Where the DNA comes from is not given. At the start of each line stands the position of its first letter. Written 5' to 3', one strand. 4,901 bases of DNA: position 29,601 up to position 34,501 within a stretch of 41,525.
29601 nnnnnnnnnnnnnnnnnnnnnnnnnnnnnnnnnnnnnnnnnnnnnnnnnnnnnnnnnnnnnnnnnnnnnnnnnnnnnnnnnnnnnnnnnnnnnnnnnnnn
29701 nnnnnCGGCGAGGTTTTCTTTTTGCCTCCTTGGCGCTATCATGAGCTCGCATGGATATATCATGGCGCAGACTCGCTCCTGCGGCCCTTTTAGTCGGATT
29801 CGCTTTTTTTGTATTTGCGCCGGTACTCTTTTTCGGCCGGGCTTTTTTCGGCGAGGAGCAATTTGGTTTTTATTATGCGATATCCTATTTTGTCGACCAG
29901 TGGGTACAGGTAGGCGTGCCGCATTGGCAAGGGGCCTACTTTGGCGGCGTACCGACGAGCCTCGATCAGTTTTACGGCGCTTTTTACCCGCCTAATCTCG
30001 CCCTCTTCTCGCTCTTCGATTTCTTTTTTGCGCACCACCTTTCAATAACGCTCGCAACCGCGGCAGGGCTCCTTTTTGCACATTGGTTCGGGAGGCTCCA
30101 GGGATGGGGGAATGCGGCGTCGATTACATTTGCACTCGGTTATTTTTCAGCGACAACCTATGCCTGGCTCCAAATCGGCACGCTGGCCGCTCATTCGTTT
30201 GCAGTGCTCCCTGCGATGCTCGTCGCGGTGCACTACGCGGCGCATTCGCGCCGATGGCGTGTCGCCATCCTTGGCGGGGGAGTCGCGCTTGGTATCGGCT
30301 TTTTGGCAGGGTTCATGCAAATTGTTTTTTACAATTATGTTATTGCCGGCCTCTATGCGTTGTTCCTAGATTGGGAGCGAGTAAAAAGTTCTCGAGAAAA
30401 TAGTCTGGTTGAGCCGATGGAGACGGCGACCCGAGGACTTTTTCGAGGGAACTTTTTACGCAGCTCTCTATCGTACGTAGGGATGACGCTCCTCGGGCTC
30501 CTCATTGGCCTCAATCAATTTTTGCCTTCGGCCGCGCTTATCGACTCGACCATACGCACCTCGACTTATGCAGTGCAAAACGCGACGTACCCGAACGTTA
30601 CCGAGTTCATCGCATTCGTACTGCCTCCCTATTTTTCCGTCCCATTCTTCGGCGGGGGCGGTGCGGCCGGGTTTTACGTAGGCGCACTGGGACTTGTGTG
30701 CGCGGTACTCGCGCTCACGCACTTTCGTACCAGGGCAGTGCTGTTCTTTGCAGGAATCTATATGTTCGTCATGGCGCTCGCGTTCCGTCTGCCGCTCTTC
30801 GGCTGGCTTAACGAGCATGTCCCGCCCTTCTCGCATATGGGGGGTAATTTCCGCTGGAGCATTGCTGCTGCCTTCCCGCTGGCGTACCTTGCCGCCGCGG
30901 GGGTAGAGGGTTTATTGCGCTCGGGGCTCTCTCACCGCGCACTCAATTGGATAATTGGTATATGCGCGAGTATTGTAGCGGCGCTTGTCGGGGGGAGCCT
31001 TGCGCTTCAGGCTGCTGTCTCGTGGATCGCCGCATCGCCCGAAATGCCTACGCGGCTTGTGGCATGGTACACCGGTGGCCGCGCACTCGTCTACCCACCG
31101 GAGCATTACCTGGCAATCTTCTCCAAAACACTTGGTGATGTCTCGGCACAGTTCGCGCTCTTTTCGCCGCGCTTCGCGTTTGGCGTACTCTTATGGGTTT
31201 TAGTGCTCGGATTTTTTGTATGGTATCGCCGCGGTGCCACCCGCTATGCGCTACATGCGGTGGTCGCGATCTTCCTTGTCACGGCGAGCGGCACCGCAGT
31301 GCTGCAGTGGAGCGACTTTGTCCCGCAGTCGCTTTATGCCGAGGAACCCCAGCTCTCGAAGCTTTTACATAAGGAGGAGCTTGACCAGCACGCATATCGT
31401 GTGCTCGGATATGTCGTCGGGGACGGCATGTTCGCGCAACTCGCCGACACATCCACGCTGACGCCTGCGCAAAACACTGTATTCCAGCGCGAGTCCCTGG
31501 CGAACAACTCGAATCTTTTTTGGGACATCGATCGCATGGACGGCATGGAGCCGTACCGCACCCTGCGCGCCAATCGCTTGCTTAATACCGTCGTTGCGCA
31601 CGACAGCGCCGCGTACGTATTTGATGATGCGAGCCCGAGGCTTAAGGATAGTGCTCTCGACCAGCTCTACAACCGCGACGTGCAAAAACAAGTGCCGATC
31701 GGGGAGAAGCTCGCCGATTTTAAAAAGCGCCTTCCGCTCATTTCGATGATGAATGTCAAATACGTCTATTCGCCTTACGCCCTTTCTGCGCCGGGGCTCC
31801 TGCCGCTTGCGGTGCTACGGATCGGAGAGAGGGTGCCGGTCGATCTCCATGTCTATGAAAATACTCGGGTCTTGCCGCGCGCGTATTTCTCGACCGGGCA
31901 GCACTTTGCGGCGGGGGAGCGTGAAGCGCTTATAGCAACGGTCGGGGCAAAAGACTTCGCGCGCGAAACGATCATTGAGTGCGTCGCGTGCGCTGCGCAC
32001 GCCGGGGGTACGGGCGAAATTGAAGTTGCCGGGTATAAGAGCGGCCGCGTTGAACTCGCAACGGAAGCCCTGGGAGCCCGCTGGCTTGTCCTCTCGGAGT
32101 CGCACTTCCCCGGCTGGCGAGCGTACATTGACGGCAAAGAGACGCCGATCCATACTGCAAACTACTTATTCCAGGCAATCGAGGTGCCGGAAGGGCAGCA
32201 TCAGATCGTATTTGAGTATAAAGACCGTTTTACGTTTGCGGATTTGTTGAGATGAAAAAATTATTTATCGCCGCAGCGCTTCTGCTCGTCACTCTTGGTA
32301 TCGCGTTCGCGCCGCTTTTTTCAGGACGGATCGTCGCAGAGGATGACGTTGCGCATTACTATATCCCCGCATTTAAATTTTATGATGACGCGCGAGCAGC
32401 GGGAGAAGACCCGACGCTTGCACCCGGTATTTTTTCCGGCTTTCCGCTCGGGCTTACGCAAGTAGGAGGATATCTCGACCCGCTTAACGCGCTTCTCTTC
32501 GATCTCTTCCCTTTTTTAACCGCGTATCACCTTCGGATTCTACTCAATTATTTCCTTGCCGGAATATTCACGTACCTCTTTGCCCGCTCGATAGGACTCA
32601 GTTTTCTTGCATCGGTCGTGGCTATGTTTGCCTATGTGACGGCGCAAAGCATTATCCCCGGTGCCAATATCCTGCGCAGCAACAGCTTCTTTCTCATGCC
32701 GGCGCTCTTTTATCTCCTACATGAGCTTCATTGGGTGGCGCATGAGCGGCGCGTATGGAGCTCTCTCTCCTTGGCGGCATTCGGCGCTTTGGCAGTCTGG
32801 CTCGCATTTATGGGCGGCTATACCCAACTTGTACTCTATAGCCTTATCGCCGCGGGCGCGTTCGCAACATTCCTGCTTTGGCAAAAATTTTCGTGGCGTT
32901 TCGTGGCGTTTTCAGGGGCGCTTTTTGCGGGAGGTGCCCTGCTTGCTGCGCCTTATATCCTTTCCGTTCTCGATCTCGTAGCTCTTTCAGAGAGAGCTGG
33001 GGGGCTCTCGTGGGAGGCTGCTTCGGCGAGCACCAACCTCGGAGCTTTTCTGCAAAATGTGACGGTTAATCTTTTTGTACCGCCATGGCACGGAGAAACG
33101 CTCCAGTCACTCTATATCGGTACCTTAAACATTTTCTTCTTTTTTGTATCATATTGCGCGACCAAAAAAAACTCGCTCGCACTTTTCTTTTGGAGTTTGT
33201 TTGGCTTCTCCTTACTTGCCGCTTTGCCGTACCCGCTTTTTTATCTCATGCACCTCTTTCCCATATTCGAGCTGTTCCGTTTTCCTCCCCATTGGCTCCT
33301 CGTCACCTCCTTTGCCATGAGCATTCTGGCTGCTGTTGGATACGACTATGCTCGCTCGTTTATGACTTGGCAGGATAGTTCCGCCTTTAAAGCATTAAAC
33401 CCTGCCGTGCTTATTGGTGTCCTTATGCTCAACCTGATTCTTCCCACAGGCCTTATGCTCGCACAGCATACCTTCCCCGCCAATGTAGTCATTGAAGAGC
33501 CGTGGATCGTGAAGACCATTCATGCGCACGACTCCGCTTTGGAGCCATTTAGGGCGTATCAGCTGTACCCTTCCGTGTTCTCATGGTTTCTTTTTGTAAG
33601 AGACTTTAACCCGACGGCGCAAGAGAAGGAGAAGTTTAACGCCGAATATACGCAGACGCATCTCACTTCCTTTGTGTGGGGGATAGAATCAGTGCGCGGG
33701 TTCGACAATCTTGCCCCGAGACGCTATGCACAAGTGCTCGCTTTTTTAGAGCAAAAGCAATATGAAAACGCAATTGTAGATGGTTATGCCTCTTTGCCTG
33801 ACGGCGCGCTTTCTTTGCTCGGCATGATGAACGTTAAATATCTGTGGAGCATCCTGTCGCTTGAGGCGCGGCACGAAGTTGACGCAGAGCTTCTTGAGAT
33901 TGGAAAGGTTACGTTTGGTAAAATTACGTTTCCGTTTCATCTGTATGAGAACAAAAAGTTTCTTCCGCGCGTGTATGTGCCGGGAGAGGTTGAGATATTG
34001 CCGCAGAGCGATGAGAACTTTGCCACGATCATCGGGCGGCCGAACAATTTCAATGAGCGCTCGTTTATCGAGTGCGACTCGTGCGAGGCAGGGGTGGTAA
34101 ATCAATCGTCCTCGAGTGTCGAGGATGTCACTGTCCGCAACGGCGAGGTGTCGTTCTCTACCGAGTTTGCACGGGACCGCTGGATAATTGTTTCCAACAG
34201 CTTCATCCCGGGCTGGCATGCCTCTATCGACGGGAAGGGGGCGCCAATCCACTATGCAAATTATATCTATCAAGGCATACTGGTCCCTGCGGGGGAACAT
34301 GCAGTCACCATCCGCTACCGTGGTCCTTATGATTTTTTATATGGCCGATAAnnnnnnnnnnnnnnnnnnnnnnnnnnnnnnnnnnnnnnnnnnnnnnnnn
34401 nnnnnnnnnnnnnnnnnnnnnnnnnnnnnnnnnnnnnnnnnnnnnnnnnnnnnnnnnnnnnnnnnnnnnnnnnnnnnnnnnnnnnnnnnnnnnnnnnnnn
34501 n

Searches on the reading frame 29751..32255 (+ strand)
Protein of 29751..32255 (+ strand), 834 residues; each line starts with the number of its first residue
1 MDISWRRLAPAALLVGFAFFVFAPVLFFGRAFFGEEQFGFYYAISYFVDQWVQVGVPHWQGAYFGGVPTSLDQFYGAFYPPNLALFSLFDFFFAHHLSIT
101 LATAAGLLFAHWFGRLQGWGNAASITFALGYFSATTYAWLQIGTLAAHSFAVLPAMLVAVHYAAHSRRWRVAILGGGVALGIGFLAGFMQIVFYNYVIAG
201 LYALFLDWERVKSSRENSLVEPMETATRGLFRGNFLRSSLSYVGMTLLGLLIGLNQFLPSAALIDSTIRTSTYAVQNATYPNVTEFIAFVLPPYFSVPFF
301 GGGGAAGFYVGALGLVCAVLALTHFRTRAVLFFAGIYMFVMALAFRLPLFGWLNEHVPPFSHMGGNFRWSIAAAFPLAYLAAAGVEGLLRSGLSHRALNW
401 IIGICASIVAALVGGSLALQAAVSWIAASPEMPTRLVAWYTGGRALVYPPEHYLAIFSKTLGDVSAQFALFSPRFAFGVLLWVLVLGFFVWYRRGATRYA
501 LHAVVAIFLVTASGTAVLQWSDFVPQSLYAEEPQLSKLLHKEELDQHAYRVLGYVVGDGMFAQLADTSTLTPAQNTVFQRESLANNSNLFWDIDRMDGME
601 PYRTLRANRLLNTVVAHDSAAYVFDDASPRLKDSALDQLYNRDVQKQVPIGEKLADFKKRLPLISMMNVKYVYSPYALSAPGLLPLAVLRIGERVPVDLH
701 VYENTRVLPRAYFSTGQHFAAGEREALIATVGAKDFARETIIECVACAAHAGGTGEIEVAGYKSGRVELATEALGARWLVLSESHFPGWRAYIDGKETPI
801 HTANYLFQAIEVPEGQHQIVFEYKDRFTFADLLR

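Call 7: search_protein_families(library=pfam, proteins=[window:29751-32255:+], max_evalue=0.001)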
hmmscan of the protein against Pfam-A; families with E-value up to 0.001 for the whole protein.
window:29751-32255:+ (834 aa): 1 family
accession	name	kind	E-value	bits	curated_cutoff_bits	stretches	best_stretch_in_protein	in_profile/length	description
PF09586.16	YfhO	-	1.9e-10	40.3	28.5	1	762-824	761-824/835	Bacterial membrane protein YfhO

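Call 58: search_protein_families(library=ncbifam, proteins=[window:29751-32255:+], max_evalue=0.00001)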
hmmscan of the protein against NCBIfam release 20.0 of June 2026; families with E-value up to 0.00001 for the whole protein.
window:29751-32255:+ (834 aa): 0 families

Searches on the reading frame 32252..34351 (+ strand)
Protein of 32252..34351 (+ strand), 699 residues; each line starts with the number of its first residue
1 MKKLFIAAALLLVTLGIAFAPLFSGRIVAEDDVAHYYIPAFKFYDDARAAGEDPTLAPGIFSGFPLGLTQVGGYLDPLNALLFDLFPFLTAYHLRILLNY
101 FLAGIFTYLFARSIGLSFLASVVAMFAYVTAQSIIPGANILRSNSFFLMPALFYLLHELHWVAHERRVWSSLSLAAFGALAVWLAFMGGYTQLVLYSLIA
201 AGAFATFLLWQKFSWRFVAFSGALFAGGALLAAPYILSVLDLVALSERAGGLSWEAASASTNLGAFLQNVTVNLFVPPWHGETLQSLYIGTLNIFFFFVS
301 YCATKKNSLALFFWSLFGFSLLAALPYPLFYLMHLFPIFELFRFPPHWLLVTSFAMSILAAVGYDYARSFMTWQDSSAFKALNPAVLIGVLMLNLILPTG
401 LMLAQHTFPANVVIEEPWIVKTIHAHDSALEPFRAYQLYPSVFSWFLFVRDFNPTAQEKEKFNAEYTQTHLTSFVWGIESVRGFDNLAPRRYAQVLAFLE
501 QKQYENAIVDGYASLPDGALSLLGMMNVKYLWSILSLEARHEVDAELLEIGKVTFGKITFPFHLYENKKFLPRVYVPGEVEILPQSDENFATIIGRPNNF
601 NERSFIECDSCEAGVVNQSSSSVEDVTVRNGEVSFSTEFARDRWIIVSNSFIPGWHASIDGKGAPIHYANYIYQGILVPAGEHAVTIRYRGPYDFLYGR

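Call 7: search_protein_families(library=pfam, proteins=[window:32252-34351:+], max_evalue=0.001)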
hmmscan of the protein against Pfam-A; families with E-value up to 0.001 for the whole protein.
window:32252-34351:+ (699 aa): 1 family
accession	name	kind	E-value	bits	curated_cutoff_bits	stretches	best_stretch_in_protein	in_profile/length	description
PF09586.16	YfhO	-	9.5e-06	24.7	28.5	1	618-693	750-827/835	Bacterial membrane protein YfhO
